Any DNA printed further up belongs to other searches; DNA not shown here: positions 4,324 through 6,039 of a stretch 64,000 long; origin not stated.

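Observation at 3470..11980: Cobalamin-riboswitch operon: ECF importer plus UbiD decarboxylase plus ATP-dependent hydantoinase/oxoprolinase pair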

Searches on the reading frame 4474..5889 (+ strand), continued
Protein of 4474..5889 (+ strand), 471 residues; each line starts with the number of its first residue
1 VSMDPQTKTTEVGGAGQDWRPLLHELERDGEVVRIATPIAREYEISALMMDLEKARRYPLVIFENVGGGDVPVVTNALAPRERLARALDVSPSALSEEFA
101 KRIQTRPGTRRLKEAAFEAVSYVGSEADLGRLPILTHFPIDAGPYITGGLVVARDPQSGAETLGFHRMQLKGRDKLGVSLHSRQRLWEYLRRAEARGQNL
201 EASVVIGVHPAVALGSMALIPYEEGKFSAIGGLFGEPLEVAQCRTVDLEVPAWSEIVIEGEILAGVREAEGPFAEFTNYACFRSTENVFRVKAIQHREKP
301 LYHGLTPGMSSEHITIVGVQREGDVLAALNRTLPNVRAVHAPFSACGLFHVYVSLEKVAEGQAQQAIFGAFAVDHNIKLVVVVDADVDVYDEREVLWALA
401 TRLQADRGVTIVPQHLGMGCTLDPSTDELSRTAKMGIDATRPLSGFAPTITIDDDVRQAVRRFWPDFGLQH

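Call 21: find_related_loci(query=A1, collection=genome_contigs, flank=10000)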
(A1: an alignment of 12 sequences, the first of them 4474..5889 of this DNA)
Query A1 (471 aa) in genome_contigs; peptide patterns used: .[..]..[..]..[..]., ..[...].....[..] (x = any residue, [..] = any of these).
98 stretches matched a pattern; 76 encode a relative of the query (tblastn E <= 1e-3); 73 distinct loci.
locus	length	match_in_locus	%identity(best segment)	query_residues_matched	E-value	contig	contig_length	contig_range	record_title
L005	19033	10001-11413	95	1-471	0e+0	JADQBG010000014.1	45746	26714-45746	MAG: Actinomycetota bacterium isolate Soudan_30 NODE_349_length_45746_cov_15.708389, whole genome shotgun sequence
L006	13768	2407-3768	75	16-469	0e+0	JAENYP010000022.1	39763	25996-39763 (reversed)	MAG: Thermincola ferriacetica isolate BL5_bin.1 BL5_bin1_NODE_275_length_39763_cov_55.573638, whole genome shotgun seque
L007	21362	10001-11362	75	16-469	0e+0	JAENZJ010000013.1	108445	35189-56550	MAG: Thermincola ferriacetica isolate BM5_bin.4 BM5_bin4_NODE_88_length_108445_cov_8.032558, whole genome shotgun sequen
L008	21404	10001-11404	73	3-469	0e+0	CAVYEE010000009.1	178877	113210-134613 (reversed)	MAG: uncultured Peptococcaceae bacterium isolate MFD04492.bin.2.79 genome assembly, contig: contig_17821, whole genome s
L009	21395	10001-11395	69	7-469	0e+0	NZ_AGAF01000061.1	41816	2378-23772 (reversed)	Desulfosporosinus sp. OT TOU.assembly.157, whole genome shotgun sequence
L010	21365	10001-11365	69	17-469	0e+0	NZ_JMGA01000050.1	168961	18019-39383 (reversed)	Desulfosporosinus sp. HMP52 Desulfosporosinus_HMP51_contig_53, whole genome shotgun sequence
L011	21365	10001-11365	70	17-469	0e+0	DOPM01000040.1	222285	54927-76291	MAG TPA_asm: Desulfosporosinus sp. isolate UBA8487 contig_446, whole genome shotgun sequence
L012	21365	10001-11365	69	17-469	0e+0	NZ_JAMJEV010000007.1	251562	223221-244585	Desulfosporosinus nitroreducens strain P130 NODE_7_length_251562_cov_147.488745, whole genome shotgun sequence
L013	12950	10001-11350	66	15-463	0e+0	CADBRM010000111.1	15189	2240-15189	uncultured Methanobacteriaceae archaeon isolate RUG14233 genome assembly, contig: RUG14233_asm_111, whole genome shotgun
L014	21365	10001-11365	69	17-469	0e+0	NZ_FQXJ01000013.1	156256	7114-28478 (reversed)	Desulfosporosinus lacus DSM 15449, whole genome shotgun sequence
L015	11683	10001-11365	70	17-469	0e+0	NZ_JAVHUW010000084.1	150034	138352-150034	Candidatus Desulfosporosinus nitrosoreducens strain PR k141_3118, whole genome shotgun sequence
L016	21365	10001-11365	69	17-469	0e+0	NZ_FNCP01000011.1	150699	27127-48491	Desulfosporosinus hippei DSM 8344, whole genome shotgun sequence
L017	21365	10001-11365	69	17-469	0e+0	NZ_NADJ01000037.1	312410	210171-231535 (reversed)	Desulfosporosinus sp. FKB FKB_QYN_aSRB_gapCloser.final_scaffold_37, whole genome shotgun sequence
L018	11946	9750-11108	69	17-467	0e+0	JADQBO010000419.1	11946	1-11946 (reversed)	MAG: Desulfosporosinus sp. isolate Soudan_1 NODE_1590_length_11946_cov_6.034816, whole genome shotgun sequence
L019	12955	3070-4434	69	17-469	0e+0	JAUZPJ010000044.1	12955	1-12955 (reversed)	MAG: Bacillota bacterium isolate bin54(3d) LAKLFDKO_44, whole genome shotgun sequence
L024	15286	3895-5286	66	1-463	0e+0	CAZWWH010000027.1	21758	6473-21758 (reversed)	MAG TPA_asm: uncultured Peptococcaceae bacterium isolate SRP222994_co1_322 genome assembly, contig: NODE_4885_length_217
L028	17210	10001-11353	64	15-464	0e+0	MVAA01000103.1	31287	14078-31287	MAG: Methanosphaera sp. rholeuAM6 rholeuAM6__paired__contig_31088, whole genome shotgun sequence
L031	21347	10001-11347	66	16-463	0e+0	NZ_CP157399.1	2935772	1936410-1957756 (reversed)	MAG: Dehalobacter sp. 4CP chromosome, complete genome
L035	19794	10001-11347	63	16-463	0e+0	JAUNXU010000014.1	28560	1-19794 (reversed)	MAG: Methanobacteriaceae archaeon isolate S3R_St_10 NODE_701_length_28560_cov_11.645255, whole genome shotgun sequence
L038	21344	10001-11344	64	17-463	0e+0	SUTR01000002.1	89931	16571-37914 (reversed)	MAG: Methanosphaera stadtmanae isolate SIG25 NODE_391_length_89931_cov_27.939813, whole genome shotgun sequence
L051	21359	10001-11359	59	11-464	0e+0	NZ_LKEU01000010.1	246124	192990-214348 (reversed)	Acetobacterium wieringae strain DSM 1911 ACWI_contig000010, whole genome shotgun sequence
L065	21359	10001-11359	76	17-469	0e+0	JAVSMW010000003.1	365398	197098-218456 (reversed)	MAG: Thermincola sp. isolate NRBC_bin_10V2 Thermincola_NRBC_Contig_03, whole genome shotgun sequence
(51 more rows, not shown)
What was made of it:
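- Hosts: all are strict anaerobes that depend heavily on corrinoids, namely acetogens, organohalide respirers and methyl-reducing methanogens (call 21). The hosts carry many B12-dependent enzymes (taxa in call 21).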

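Call 36: search_solved_structures(query=window:4474-5889:+, max_evalue=1e-10)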
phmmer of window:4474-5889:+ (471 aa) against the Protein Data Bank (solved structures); distinct sequences matched with E-value up to 1e-10: 40.
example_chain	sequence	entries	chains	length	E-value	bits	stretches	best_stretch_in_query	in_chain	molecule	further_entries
6h6v_A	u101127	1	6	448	1.1e-85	291.6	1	21-444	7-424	3-polyprenyl-4-hydroxybenzoate decarboxylase and related decarboxylases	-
6h6x_B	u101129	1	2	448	3e-83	283.5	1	21-444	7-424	3-polyprenyl-4-hydroxybenzoate decarboxylase and related decarboxylases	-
7p9q_A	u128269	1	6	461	1.7e-50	175.5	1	18-443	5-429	AnInD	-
2idb_A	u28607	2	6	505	1.9e-50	175.4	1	105-445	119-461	3-octaprenyl-4-hydroxybenzoate carboxy-lyase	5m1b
5m1c_A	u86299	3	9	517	1.9e-50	175.3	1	105-445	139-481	3-octaprenyl-4-hydroxybenzoate carboxy-lyase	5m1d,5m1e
7ae4_A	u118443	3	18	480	4e-42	148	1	17-443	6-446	Phenolic acid decarboxylase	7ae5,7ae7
5ny5_A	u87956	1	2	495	9.4e-41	143.4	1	55-427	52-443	3,4-dihydroxybenzoate decarboxylase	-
5o3n_A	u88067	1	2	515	1.1e-40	143.2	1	55-427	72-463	3,4-dihydroxybenzoate decarboxylase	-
5o3m_A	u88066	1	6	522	4.9e-40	141.1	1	56-430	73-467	Protocatechuate decarboxylase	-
7pda_A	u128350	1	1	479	3.5e-30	108.6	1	49-443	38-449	UbiD family decarboxylase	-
6da6_A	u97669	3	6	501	6.2e-27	97.9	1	79-410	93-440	UbiD-like decarboxylase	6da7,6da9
7abo_C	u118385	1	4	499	1.1e-24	90.5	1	16-404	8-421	UbiD-like decarboxylase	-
7abn_D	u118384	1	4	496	7.5e-24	87.7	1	16-404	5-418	UbiD-like decarboxylase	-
4ip2_A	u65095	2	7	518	8e-24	87.6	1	16-404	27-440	Aromatic Acid Decarboxylase | PA0254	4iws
7nf0_A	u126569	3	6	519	4.7e-22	81.8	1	19-404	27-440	Ferulic acid decarboxylase 1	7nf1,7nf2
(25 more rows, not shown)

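Call 40: search_protein_families(library=pfam, proteins=[L038:8170-9552:-, L038:6485-7963:-, L038:15842-16480:-, L038:16624-17427:-, L038:17427-18239:-, L038:18809-21112:+, L038:5158-6312:+, L038:3916-4677:+, L038:4682-5143:+, L038:15186-15521:+], max_evalue=0.001)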
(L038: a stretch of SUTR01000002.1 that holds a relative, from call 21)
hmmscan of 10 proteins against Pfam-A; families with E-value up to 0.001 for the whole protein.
L038:8170-9552:- (460 aa): 2 families
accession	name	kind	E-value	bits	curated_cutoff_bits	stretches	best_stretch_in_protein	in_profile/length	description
PF07690.21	MFS_1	-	2.1e-45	155.6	33.4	1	19-402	3-345/347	Major Facilitator Superfamily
PF00083.30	Sugar_tr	-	1.1e-06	28.3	22.3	1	45-183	44-188/452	Sugar (and other) transporter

L038:6485-7963:- (492 aa): 1 family
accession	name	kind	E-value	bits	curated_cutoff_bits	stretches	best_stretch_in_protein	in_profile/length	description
PF00209.24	SNF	-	1.5e-88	298.3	27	2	131-457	156-484/524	Sodium:neurotransmitter symporter family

L038:15842-16480:- (212 aa): 2 families
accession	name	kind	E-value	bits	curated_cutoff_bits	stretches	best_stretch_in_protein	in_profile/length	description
PF01648.25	ACPS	-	4.9e-14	52.7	25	1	97-174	1-87/111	4'-phosphopantetheinyl transferase superfamily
PF22624.1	AASDHPPT_N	-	4e-09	37.1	27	1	13-92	9-96/100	4'-phosphopantetheinyl transferase, N-terminal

L038:16624-17427:- (267 aa): 0 families

L038:17427-18239:- (270 aa): 0 families

L038:18809-21112:+ (767 aa): 4 families
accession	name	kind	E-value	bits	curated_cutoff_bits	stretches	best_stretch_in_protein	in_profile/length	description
PF12698.13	ABC2_membrane_3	-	5.5e-18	65.6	31.6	2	69-210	3-132/347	ABC-2 family transporter protein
PF01061.29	ABC2_membrane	-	4.5e-08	33.3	26.9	1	601-716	90-210/211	ABC-2 type transporter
PF21300.2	LbR_Ice_bind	-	1.4e-06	28.7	30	1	239-318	13-93/97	Grass antifreeze beta roll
PF12051.14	DUF3533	-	0.00077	19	27.6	1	87-173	19-113/380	Protein of unknown function (DUF3533)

L038:5158-6312:+ (384 aa): 7 families
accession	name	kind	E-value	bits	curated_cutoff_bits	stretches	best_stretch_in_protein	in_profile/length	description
PF02655.19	ATP-grasp_3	-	7e-13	49.4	23.2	1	104-279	1-160/160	ATP-grasp domain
PF02786.22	CPSase_L_D2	-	8.8e-09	35.6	19.8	1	139-292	38-195/211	Carbamoyl-phosphate synthase L chain, ATP binding domain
PF07478.18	Dala_Dala_lig_C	-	2.4e-07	30.9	24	1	139-281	36-181/204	D-ala D-ala ligase C-terminus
PF08443.16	RimK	-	4.4e-07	30.1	21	1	104-281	1-172/188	RimK-like ATP-grasp domain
PF15632.11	ATPgrasp_Ter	-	3.8e-06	27.1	29.1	1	176-302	7-111/131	ATP-grasp in the biosynthetic pathway with Ter operon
PF14397.11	ATPgrasp_ST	-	2e-05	24.4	31.4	0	101-180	16-101/278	Sugar-transfer associated ATP-grasp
PF21360.3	PylC-like_N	-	0.00011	22.7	27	1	6-94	6-96/96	PylC-like, N-terminal domain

L038:3916-4677:+ (253 aa): 7 families
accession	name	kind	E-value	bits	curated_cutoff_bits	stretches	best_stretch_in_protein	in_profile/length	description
PF13649.12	Methyltransf_25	-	2.1e-09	38.4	27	1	31-118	3-94/97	Methyltransferase domain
PF00398.26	RrnaAD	-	3.1e-08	33.5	24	1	9-90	15-95/263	Ribosomal RNA adenine dimethylase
PF06325.19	PrmA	-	6e-08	33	22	1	14-124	152-257/296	Ribosomal protein L11 methyltransferase (PrmA)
PF08241.18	Methyltransf_11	-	3.7e-07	31.1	21.2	1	31-116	2-86/95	Methyltransferase domain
PF05401.17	NodS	-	1.6e-06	28.6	24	1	24-124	42-143/201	Nodulation protein S (NodS)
PF08242.18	Methyltransf_12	-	0.00022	22.3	30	1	31-120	2-95/98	Methyltransferase domain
PF09171.15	AGOG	-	0.00029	20.7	26.1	1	112-210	72-166/248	N-glycosylase/DNA lyase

L038:4682-5143:+ (153 aa): 1 family
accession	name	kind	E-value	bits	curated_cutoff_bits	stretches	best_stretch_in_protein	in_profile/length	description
PF01750.23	HycI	-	1e-17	64.6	23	1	31-151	4-129/130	Hydrogenase maturation protease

L038:15186-15521:+ (111 aa): 1 family
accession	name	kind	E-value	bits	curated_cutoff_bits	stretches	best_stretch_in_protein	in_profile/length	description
PF21758.2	PAC_bac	-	1.7e-21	76.5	27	1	9-109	3-114/115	Bacterial proteasome assembling chaperone-like protein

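Call 55: search_solved_structures(query=window:4474-5889:+, max_evalue=1e-80, show_alignments=1)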
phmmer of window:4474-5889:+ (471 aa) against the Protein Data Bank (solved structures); distinct sequences matched with E-value up to 1e-80: 2.
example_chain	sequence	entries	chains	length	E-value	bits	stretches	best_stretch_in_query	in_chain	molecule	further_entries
6h6v_A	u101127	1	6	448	1.1e-85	291.6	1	21-444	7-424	3-polyprenyl-4-hydroxybenzoate decarboxylase and related decarboxylases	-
6h6x_B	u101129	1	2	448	3e-83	283.5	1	21-444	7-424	3-polyprenyl-4-hydroxybenzoate decarboxylase and related decarboxylases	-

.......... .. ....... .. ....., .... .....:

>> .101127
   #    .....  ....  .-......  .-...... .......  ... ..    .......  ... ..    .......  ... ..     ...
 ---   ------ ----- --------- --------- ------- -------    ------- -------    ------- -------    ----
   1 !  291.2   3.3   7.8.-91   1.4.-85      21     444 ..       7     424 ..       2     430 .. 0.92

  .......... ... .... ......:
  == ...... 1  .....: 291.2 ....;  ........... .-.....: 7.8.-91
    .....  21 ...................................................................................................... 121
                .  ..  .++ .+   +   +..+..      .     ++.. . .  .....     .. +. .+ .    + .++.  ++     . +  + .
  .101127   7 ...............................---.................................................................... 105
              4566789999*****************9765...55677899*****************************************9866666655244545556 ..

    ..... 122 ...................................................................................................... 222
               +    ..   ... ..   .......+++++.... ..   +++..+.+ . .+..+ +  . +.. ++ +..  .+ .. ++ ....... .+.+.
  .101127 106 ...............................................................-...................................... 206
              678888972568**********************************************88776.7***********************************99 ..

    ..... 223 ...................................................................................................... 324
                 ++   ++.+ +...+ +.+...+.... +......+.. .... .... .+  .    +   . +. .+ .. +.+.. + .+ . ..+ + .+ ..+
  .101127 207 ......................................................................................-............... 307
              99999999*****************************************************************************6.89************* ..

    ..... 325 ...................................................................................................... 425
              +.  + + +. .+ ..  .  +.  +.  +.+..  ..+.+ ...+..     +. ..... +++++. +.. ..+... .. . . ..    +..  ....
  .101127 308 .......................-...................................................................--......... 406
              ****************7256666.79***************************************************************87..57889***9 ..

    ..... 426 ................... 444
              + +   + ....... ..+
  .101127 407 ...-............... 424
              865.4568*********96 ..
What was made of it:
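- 4474..5889 (+): UbiD-family (prFMN-dependent) decarboxylase of the HmfF-like branch. Nearest solved structure is HmfF 6h6v at 292 bits (calls 36, 55).
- On HmfF (2,5-furandicarboxylate decarboxylase) as an orthologue: HmfF R331 is replaced by Leu348 (calls 21, 36, 55).
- Tried and rejected: It is not an orthologue, and an Arg that aligns with HmfF R331 is Leu here (call 55).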
